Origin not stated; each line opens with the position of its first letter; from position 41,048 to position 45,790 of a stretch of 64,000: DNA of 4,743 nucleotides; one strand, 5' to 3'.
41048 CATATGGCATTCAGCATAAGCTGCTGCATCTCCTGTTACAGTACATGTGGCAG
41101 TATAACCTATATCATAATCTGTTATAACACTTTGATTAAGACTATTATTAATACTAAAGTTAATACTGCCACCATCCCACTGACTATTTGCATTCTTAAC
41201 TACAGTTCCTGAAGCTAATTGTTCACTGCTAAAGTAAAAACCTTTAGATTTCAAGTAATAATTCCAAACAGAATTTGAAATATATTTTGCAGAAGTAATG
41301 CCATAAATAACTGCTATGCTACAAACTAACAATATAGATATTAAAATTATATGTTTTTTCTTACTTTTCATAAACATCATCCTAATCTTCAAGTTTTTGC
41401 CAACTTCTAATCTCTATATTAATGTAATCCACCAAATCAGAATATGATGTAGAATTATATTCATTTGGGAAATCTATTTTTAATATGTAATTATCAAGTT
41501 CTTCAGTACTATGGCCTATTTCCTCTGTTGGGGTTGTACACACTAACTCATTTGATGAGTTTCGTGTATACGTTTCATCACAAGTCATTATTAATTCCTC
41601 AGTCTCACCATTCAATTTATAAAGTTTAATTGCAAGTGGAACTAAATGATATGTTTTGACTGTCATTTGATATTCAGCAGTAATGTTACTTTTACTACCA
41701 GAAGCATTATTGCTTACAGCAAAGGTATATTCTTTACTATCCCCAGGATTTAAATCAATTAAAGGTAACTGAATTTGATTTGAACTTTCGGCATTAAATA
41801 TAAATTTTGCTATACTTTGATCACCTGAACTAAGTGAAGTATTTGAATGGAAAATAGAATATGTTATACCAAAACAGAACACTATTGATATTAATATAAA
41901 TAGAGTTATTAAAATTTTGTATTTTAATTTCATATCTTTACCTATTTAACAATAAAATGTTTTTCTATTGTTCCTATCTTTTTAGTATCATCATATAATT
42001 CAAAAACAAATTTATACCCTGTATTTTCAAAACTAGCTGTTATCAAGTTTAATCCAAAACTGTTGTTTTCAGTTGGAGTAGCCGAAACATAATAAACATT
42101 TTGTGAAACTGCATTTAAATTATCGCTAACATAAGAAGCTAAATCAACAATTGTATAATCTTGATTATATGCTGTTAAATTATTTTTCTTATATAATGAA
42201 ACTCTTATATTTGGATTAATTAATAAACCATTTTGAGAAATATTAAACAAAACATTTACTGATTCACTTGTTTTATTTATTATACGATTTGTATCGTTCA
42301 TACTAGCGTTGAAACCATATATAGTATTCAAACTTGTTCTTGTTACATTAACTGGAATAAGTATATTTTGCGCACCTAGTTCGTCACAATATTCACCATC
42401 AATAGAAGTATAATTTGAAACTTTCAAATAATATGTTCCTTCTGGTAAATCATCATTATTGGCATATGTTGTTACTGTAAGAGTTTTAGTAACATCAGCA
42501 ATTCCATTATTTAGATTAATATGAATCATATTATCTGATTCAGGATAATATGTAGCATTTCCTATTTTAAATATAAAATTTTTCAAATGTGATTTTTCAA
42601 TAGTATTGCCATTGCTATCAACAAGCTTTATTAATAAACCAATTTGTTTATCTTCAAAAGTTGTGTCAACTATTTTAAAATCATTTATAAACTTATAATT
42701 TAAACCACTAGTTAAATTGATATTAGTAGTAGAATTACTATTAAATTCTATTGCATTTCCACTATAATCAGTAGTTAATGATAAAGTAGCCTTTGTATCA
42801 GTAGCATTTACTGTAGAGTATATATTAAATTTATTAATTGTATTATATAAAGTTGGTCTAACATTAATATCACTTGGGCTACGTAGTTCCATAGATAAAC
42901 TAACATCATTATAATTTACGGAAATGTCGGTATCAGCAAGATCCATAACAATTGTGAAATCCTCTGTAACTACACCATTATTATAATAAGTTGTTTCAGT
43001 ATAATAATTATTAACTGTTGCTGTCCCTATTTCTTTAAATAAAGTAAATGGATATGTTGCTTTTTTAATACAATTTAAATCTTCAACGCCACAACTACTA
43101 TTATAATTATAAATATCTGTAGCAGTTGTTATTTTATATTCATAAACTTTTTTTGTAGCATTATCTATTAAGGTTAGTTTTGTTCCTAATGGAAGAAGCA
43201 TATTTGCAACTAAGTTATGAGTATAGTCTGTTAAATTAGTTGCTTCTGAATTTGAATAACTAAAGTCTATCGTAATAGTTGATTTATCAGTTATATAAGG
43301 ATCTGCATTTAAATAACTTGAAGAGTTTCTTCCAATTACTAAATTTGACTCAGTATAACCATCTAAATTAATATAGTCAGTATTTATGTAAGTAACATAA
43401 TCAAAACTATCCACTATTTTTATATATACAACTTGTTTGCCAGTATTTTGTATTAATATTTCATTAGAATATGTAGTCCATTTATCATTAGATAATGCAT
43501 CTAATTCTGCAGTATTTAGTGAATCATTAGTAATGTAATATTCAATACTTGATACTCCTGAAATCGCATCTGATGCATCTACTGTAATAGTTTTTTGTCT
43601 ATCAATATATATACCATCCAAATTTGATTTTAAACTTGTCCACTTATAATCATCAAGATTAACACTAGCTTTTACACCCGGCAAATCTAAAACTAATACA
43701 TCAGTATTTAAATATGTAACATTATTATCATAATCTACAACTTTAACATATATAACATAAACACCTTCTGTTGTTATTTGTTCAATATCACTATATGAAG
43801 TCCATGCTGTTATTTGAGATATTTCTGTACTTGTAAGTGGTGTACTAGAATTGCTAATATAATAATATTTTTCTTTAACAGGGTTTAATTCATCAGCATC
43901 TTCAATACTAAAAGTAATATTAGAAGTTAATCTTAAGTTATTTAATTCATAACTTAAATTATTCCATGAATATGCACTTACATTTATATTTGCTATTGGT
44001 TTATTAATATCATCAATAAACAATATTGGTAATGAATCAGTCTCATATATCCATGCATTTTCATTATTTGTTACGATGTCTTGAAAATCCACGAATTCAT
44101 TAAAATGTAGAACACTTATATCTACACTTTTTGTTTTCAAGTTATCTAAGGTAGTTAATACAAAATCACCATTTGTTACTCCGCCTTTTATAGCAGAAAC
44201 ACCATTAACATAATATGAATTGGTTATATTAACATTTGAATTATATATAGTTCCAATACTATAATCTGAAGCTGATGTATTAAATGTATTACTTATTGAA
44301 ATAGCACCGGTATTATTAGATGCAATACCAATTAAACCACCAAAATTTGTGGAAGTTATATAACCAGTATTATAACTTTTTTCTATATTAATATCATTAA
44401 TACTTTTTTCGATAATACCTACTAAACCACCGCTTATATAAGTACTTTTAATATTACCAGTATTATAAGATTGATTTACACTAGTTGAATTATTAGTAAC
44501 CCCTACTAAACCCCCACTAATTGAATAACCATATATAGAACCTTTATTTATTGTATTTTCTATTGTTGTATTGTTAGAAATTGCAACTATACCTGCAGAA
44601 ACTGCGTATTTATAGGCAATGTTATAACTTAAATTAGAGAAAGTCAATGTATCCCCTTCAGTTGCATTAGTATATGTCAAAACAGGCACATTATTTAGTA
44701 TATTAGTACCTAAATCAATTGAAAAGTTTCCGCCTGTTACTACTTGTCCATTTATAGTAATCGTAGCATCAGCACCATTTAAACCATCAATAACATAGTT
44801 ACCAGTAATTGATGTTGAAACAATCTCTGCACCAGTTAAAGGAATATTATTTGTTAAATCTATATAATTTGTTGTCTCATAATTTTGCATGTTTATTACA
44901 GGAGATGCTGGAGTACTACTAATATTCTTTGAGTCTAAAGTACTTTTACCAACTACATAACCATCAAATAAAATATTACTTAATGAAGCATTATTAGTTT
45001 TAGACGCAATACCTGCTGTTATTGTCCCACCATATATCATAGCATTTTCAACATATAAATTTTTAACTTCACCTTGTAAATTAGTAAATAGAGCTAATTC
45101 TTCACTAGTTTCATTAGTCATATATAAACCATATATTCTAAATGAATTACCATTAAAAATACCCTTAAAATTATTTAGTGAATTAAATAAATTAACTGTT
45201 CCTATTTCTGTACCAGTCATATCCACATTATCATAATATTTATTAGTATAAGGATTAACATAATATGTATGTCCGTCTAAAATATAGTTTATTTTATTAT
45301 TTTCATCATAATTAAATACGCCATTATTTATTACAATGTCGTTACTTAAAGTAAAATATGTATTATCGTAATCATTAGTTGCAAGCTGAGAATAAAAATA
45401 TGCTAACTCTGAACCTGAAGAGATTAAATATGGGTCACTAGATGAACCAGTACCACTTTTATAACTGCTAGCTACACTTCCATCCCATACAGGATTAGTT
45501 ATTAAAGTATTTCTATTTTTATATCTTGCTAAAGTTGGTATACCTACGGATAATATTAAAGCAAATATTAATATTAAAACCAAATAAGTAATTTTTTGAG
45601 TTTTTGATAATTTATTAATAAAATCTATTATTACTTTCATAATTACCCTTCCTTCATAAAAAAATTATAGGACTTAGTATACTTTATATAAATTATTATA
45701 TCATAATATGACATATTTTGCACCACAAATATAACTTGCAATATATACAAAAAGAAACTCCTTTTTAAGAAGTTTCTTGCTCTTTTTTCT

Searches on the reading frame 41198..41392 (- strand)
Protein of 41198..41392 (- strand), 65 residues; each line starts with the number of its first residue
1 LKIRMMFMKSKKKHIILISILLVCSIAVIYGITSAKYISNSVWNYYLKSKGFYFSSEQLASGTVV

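Call 79: search_protein_families(library=ncbifam, proteins=[window:41198-41392:-], max_evalue=10)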
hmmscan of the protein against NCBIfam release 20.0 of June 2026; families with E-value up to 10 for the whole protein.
seq(65 aa): 1 family
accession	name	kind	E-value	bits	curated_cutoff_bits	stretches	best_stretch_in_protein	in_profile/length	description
NF033100.1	bla_CfxA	exception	0.05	12.7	625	1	9-40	3-34/319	CfxA family broad-spectrum class A beta-lactamase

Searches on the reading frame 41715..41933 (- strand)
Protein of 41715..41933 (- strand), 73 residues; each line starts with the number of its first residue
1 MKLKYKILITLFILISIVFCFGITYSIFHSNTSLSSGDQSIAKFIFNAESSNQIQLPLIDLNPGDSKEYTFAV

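Call 79: search_protein_families(library=ncbifam, proteins=[window:41715-41933:-], max_evalue=10)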
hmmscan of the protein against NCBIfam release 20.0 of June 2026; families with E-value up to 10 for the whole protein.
seq(73 aa): 1 family
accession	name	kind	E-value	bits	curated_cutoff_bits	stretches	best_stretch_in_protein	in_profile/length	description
TIGR04370.1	glyco_rpt_poly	subfamily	0.0054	15.8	40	1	3-63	210-271/396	oligosaccharide repeat unit polymerase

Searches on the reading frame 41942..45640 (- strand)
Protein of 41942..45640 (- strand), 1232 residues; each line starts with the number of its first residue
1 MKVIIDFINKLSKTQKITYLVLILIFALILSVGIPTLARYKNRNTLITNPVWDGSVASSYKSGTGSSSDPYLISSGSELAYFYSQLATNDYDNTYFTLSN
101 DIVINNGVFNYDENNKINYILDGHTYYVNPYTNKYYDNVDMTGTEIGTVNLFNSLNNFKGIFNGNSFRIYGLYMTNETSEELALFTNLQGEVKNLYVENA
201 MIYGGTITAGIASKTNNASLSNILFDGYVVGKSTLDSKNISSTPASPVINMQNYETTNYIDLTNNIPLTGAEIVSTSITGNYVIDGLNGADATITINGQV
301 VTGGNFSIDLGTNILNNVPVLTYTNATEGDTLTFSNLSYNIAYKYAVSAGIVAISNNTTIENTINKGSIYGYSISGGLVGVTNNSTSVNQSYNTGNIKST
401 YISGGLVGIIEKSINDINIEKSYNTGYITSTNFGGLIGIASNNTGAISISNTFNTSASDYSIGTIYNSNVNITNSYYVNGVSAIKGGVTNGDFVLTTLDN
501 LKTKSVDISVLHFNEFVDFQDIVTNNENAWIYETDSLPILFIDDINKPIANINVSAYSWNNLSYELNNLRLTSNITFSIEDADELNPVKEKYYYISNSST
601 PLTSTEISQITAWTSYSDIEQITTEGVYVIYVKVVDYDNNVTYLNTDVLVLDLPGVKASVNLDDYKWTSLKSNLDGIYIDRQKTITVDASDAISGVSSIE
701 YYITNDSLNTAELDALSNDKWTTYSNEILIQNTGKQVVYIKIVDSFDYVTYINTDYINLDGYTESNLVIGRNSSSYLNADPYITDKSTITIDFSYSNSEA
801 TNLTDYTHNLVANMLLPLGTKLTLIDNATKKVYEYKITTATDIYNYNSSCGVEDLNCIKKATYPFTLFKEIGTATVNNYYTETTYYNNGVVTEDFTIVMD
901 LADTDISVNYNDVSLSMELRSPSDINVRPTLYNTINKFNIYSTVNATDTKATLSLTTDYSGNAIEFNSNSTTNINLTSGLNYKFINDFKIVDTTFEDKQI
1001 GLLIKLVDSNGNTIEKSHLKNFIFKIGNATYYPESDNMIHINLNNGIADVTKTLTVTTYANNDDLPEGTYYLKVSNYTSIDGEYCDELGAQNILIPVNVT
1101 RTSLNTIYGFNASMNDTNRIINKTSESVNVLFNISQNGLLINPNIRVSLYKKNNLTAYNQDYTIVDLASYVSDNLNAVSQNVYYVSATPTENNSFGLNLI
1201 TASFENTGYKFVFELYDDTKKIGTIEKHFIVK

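Call 3: search_protein_families(library=pfam, proteins=[window:41942-45640:-], max_evalue=0.01)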
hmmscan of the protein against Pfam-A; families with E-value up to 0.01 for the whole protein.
window:41942-45640:- (1232 aa): 0 families

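Call 4: search_protein_families(library=ncbifam, proteins=[window:41942-45640:-], max_evalue=0.01)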
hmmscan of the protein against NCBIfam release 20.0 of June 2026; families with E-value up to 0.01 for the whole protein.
window:41942-45640:- (1232 aa): 1 family
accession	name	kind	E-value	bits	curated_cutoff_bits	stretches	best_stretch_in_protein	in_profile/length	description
NF047446.1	barrel_OmpL47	domain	0.00043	20.7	40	1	682-744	4-53/68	OmpL47-type beta-barrel domain-containing protein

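Call 75: search_solved_structures(query=window:41942-45640:-, max_evalue=1)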
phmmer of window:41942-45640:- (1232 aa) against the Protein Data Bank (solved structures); distinct sequences matched with E-value up to 1: 1.
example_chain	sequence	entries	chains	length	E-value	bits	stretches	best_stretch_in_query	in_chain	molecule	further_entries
7z0l_A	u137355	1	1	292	0.25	12.2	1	749-801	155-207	Interleukin-6 receptor subunit beta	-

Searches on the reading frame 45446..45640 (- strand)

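Call 79: search_protein_families(library=ncbifam, proteins=[window:45446-45640:-], max_evalue=10)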
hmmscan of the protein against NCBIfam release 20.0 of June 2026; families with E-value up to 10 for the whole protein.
seq(65 aa): 4 families
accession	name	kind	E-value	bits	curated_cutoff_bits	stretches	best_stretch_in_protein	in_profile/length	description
TIGR02123.1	TRAP_fused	subfamily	0.00034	19.4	320.65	1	6-41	420-455/615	TRAP transporter fused permease subunit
TIGR04429.1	Phr_nterm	subfamily_domain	0.04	14.4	25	1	16-36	3-23/28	Phr family secreted Rap phosphatase inhibitor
NF008160.0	PRK10913.1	equivalog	0.047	13.1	483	1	16-64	35-83/300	dipeptide ABC transporter permease DppC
TIGR00206.1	fliF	equivalog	0.11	11.4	129.75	1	4-34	12-41/555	flagellar basal-body MS-ring/collar protein FliF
